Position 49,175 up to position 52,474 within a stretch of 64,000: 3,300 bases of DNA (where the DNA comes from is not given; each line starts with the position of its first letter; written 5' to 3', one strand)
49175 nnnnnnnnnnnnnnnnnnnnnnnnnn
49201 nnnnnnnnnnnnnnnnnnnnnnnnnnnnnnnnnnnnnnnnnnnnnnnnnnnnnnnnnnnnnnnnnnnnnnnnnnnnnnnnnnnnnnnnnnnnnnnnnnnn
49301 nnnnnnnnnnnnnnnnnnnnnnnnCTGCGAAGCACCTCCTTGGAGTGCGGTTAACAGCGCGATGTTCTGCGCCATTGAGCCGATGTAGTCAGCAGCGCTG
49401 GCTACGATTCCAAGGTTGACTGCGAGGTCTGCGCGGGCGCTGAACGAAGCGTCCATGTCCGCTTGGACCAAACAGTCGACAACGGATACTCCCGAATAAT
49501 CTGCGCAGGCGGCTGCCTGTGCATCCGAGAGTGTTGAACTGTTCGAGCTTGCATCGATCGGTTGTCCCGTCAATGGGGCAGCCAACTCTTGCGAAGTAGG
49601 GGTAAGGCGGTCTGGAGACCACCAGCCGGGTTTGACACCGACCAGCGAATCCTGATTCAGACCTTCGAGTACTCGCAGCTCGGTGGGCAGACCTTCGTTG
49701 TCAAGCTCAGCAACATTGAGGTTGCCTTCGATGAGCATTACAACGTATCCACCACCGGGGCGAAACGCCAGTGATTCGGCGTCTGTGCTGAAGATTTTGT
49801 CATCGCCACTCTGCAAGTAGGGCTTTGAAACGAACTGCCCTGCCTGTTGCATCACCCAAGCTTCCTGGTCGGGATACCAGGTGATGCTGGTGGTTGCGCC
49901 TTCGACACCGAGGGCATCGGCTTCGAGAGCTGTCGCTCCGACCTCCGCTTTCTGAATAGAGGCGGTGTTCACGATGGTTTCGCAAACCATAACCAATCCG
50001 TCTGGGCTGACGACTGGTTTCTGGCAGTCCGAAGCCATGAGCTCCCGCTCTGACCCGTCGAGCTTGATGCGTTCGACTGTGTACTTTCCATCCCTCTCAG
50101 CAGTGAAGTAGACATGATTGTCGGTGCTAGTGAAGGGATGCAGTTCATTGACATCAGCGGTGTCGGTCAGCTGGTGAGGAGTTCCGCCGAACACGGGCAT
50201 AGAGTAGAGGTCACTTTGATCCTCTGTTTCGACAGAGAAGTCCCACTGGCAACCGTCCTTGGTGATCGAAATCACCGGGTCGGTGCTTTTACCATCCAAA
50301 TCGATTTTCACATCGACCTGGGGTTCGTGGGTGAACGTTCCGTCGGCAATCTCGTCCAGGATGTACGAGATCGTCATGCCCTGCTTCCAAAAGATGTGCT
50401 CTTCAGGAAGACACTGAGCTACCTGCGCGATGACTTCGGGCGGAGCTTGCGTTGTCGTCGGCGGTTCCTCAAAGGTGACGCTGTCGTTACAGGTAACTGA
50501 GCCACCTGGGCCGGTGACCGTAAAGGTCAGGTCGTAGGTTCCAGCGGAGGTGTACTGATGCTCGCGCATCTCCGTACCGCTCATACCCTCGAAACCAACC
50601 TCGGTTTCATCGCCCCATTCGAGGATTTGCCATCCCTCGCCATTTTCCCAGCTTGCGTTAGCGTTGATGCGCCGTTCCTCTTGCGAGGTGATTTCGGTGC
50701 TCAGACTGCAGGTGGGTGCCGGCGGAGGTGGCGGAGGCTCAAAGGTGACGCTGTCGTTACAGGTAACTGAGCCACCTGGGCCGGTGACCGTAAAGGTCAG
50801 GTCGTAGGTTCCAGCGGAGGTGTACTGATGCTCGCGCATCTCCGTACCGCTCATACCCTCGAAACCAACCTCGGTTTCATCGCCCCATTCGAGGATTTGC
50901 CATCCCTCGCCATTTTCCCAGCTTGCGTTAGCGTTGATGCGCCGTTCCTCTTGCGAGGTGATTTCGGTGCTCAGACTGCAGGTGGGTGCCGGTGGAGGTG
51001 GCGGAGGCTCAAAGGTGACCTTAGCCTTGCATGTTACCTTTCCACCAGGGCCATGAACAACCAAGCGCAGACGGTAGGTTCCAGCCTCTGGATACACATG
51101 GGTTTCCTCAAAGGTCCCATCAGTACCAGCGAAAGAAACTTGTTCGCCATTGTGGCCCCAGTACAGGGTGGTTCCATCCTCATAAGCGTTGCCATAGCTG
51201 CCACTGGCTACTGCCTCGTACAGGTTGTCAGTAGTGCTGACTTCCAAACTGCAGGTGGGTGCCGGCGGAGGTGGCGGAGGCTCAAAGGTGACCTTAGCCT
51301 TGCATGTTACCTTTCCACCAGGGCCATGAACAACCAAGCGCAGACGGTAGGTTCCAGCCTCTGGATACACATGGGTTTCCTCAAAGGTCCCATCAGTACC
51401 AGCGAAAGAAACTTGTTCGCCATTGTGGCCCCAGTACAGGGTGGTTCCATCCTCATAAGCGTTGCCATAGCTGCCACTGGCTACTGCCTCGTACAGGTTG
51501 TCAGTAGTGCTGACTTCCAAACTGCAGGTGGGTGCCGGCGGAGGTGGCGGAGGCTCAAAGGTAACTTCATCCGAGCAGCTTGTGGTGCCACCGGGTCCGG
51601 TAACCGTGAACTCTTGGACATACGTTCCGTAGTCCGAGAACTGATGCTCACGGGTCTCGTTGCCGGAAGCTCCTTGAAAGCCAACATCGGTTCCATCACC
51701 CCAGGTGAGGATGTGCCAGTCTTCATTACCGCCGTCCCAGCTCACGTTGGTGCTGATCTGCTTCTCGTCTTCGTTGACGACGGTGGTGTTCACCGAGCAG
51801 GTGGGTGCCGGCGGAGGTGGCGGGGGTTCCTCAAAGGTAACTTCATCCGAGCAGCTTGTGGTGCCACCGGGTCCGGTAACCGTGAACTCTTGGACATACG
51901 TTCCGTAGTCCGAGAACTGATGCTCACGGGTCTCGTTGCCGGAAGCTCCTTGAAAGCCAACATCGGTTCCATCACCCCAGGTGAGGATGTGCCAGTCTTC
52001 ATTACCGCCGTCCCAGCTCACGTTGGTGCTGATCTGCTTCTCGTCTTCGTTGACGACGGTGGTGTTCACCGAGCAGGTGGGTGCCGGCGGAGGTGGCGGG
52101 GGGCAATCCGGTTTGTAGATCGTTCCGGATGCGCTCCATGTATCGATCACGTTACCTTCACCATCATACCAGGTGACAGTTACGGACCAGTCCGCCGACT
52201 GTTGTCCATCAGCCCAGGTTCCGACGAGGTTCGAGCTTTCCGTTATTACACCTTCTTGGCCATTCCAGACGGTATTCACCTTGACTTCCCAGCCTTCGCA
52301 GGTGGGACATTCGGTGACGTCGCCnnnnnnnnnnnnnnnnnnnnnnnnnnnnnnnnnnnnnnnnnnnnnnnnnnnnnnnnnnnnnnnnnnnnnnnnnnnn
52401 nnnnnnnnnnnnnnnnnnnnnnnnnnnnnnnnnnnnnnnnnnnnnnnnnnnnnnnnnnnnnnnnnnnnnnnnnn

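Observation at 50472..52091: Perfectly identical 270-bp tandem duplicates inside the giant surface-protein gene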

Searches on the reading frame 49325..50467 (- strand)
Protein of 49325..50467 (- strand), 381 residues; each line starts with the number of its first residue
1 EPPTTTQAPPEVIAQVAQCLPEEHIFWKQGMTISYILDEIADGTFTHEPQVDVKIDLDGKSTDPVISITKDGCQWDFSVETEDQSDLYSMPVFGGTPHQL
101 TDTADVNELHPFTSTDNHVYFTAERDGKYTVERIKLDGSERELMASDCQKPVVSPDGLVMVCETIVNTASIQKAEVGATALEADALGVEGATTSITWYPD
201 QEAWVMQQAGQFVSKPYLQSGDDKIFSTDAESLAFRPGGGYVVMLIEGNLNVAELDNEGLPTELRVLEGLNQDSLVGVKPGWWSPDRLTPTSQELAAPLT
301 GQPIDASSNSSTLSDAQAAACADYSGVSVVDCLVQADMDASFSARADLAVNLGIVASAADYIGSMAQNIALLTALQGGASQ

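Call 23: find_homologous_proteins(query=window:49325-50467:-, max_evalue=0.01)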
Query window:49325-50467:- (381 aa): 1 proteins with E <= 0.01 among 8000 candidates.
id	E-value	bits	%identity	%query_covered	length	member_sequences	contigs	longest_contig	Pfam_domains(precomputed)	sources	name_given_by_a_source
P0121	1.1e-76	276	47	76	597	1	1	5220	-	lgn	-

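Call 26: find_encoding_contigs(protein=P0121, flank=10000)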
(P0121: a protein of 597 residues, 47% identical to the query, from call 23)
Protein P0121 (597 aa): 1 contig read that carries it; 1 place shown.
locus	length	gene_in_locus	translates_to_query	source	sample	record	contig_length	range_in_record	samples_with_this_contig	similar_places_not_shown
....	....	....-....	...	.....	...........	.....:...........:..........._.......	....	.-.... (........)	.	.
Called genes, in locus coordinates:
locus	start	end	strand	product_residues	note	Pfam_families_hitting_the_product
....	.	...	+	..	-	?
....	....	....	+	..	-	-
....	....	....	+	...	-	-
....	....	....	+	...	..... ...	-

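Call 28: search_protein_representatives(protein=window:49325-50467:-)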
Query: 381 residues. Proteins with E-value up to 0.001 (for the whole library): 1259; up to 1e-10: 36; up to 1e-30: 4. The best 150 are listed.
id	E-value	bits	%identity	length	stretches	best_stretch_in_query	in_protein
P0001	9.2e-251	847.5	100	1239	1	1-381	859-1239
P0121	3.5e-77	276.4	49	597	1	5-297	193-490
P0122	3.3e-56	207.4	40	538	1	8-377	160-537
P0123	6.5e-34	134.0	28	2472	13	69-162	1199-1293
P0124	1.2e-21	93.7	30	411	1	16-298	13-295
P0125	5.0e-21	91.6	28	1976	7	62-160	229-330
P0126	6.5e-21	91.2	32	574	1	21-289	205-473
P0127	4.4e-19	85.2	30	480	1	2-288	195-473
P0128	1.4e-18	83.6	30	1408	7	66-158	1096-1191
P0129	2.7e-17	79.3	29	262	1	54-288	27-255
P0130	1.7e-14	70.1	30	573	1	10-285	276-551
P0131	1.8e-14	70.1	31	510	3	86-172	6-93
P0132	2.6e-14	69.5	29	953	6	65-140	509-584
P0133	3.4e-14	69.1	33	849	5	77-144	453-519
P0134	1.6e-13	66.9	28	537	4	71-163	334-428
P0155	8.0e-11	58.0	42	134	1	276-377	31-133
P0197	1.1e-08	51.0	47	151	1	308-375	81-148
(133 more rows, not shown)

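Call 49: search_solved_structures(query=window:49325-50467:-, max_evalue=1)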
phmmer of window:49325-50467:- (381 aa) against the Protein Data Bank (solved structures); distinct sequences matched with E-value up to 1: 13.
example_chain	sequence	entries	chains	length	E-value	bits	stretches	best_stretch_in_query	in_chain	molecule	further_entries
2ojh_A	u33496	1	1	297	0.0002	23.8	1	72-148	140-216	Uncharacterized protein Atu1656/AGR_C_3050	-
4pwz_A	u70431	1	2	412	0.012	18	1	68-185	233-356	Protein TolB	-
4r40_A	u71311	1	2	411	0.012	17.9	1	68-185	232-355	Protein TolB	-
1crz_A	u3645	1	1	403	0.19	14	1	68-162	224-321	TOLB PROTEIN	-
2w8b_B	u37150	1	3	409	0.19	13.9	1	68-162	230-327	PROTEIN TOLB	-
2w8b_A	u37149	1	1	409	0.19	13.9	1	68-162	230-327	PROTEIN TOLB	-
4jml_A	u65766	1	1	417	0.19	13.9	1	68-162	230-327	Protein TolB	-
7nst_E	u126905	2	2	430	0.2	13.9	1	68-162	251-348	Tol-Pal system protein TolB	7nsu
2hqs_A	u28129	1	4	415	0.2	13.9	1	68-162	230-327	Protein tolB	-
3iax_A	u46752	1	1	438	0.21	13.8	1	68-162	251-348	Protein tolB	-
1c5k_A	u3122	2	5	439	0.21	13.8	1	68-162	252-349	PROTEIN (TOLB PROTEIN) | PROTEIN TOLB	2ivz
6pnv_A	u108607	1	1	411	0.29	13.4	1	68-164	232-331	Tol-Pal system protein TolB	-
2gqb_A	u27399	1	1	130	0.35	13.1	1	294-360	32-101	conserved hypothetical protein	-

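Call 60: predict_structure(alignment_id=A1)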
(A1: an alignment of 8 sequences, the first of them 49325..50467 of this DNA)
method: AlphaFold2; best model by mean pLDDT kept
length: 381 residues; sequences in the alignment: 8
mean_pLDDT: 74.3   pTM: 0.64
mean pLDDT of the five models: 74.3, 69.4, 68.7, 57.4, 57.0
residues with pLDDT >= 90: 84; 70-90: 186; 50-70: 41; < 50: 70
segments of 3 or more residues with pLDDT < 50: 1-5, 7-15, 165-189, 289-317
pLDDT, mean of each block of 10 residues (from residue 1): 46 55 92 93 86 90 86 89 83 89 68 75 83 85 77 70 49 38 42 74 78 72 83 86 94 89 93 93 72 35 31 46 84 85 84 75 80 77 34
secondary structure, 60 per line:
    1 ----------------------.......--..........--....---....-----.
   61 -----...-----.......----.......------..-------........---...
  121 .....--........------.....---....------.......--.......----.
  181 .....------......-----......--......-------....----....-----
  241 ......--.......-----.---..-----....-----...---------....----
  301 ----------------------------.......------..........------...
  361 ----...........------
elements in order: E23-29 E32-41 E44-47 E51-54 E66-68 E74-80 E85-91 E107-114 E118-125 E128-135 E142-146 E150-153 E160-166 E169-175 H180-185 E192-197 E203-208 E211-216 E224-227 E232-235 E241-246 E249-255 H272-275 E281-283 H293-296 H329-335 H342-351 H365-375

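Call 62: fold_search(model_id=the predicted structure, library=pdb)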
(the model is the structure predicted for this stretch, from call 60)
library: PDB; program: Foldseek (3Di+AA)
matches with E <= 10: 1596; with E <= 0.001: 703
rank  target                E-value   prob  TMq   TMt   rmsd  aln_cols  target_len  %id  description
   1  4jml_A                5.0e-09  1.00  0.34  0.33   9.9       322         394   14  Crystal structure of the TolB(P201C)-ColicinE9 TBE peptide(A33C) complex. (released 2013-07-17)
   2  7mx5_B                6.2e-09  1.00  0.44  0.42   7.3       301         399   14  Crystal structure of TolB from Acinetobacter baumannii (released 2021-05-26)
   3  3iax_A                1.1e-08  1.00  0.33  0.32  10.0       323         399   13  The crystal structure of the TolB box of Colicin A in complex with TolB reveals important differences in the recruitme (released 2009-10-13)
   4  1ri6                  1.5e-08  1.00  0.39  0.43   6.8       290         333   11  Structure of a putative isomerase from E. coli (released 2003-11-25)
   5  2ivz_A                1.7e-08  1.00  0.33  0.32   8.4       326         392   14  Structure of TolB in complex with a peptide of the colicin E9 T- domain (released 2006-08-16)
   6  2ivz_C                2.0e-08  1.00  0.33  0.32   7.8       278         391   15  Structure of TolB in complex with a peptide of the colicin E9 T- domain (released 2006-08-16)
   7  6nau_A                2.2e-08  1.00  0.39  0.43   7.1       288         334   14  1.55 Angstrom Resolution Crystal Structure of 6-phosphogluconolactonase from Klebsiella pneumoniae (released 2018-12-19)
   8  1crz                  2.2e-08  1.00  0.31  0.29  10.3       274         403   16  CRYSTAL STRUCTURE OF THE E. COLI TOLB PROTEIN (released 2000-08-16)
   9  2w8b_A                2.3e-08  1.00  0.33  0.31   9.9       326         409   13  Crystal structure of processed TolB in complex with Pal (released 2009-02-17)
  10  4r40_C                2.4e-08  1.00  0.50  0.47   4.7       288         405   13  Crystal Structure of TolB/Pal complex from Yersinia pestis. (released 2014-09-03)
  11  6pnv                  2.4e-08  1.00  0.32  0.30  10.2       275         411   14  1.42 Angstrom Resolution Crystal Structure of Translocation Protein TolB from Salmonella enterica (released 2019-07-17)
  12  2w8b_B                3.0e-08  1.00  0.32  0.30   9.9       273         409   15  Crystal structure of processed TolB in complex with Pal (released 2009-02-17)
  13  9a2l_MODEL_1_A        3.0e-08  1.00  0.30  0.27  10.2       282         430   16  Model of E. coli TolB by in-cell photo-crosslinking MS and deep learning (released 2023-02-24)
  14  2ivz_D                3.2e-08  1.00  0.33  0.32  10.0       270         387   14  Structure of TolB in complex with a peptide of the colicin E9 T- domain (released 2006-08-16)
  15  4r40_A                3.6e-08  1.00  0.32  0.31   7.9       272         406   15  Crystal Structure of TolB/Pal complex from Yersinia pestis. (released 2014-09-03)
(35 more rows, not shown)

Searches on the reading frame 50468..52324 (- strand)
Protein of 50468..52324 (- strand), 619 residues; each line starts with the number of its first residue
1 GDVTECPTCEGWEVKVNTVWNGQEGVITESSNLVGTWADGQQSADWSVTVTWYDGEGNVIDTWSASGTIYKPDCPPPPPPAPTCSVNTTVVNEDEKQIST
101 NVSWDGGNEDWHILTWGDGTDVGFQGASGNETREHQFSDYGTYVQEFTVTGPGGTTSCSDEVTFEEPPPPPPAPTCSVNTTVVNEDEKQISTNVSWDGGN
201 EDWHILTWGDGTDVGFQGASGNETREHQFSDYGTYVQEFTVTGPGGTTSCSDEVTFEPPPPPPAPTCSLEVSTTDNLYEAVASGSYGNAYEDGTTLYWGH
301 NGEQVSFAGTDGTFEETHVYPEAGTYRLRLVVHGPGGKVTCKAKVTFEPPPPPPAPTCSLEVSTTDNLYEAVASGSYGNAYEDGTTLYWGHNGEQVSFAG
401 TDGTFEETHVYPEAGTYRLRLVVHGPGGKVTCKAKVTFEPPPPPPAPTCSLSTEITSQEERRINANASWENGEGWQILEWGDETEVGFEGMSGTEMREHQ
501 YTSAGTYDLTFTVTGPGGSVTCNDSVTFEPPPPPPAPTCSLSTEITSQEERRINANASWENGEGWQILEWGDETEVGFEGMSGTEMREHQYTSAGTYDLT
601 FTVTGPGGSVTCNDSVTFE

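Call 32: find_homologous_proteins(query=window:50468-52324:-, max_evalue=0.00001)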
Query window:50468-52324:- (619 aa): 17 proteins with E <= 0.00001 among 8000 candidates.
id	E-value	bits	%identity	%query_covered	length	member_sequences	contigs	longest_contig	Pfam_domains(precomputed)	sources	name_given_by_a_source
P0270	2.6e-59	219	42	44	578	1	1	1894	PF18911.7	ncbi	-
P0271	8.1e-43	165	48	25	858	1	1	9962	PF26549.1,PF18911.7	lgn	-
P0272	5.0e-27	113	52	15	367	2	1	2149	-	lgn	-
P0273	1.3e-20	91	28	79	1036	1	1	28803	PF17883.7,PF00801.27,PF18962.8,PF25788.3,PF01835.26,PF00041.28,PF18911.7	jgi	jgi:PKD repeat protein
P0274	1.2e-17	82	26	76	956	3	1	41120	-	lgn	-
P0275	9.4e-16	75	28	67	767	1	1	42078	-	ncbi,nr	ncbi:MAG: hypothetical protein JWO84_599 [Parcubacteria group bacterium]|nr:hypothetical protein [Pa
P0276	1.5e-14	71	27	87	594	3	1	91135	-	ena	-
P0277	2.4e-14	71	34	22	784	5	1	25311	-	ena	-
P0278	7.7e-13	66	32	19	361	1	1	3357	PF22352.3,PF00801.27,PF18911.7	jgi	jgi:large repetitive protein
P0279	4.2e-12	63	34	33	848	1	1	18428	PF00801.27,PF18911.7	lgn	-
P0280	6.7e-11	59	34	23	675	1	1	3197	-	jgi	jgi:hypothetical protein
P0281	1.5e-9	55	35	19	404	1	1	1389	PF16820.12,PF00801.27,PF18962.8,PF18911.7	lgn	-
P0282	6.1e-9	53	26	87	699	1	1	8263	PF00691.26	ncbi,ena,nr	ncbi:MAG TPA: OmpA family protein [Thermodesulfovibrionales bacterium]|nr:OmpA family protein [Therm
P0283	2.7e-7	47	33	14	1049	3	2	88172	-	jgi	jgi:hypothetical protein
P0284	3.1e-7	47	28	42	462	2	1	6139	-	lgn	-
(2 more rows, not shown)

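Call 35: find_encoding_contigs(protein=P0271, flank=10000)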
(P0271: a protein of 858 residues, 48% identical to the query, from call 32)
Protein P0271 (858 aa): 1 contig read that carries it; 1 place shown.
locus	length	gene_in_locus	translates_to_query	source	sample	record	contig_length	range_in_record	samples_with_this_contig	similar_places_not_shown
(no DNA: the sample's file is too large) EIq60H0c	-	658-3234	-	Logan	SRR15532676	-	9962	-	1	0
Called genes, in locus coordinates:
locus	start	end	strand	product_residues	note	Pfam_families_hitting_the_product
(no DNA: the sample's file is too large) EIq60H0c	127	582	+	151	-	-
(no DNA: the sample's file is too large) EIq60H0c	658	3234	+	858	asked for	PF18911:PKD_4 (faint), PF26549:Tricorn_N (faint)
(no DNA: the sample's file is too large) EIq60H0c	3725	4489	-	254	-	PF20803:PaaX_M, PF08223:PaaX_C (weak)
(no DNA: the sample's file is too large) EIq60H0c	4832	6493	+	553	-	PF14488:DUF4434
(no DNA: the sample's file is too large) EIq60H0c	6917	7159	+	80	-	-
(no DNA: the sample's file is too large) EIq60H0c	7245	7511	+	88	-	-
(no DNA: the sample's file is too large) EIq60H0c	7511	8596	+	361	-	-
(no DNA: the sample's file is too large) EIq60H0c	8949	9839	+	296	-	-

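Call 36: find_encoding_contigs(protein=P0270, flank=10000)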
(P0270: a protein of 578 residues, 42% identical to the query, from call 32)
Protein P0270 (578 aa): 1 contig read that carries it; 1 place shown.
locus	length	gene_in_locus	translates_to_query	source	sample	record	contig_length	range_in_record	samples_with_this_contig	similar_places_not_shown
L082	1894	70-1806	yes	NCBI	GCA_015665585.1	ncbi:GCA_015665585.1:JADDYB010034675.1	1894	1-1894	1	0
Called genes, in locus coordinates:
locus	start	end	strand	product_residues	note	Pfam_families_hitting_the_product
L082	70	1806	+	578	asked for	PF18911:PKD_4 (faint)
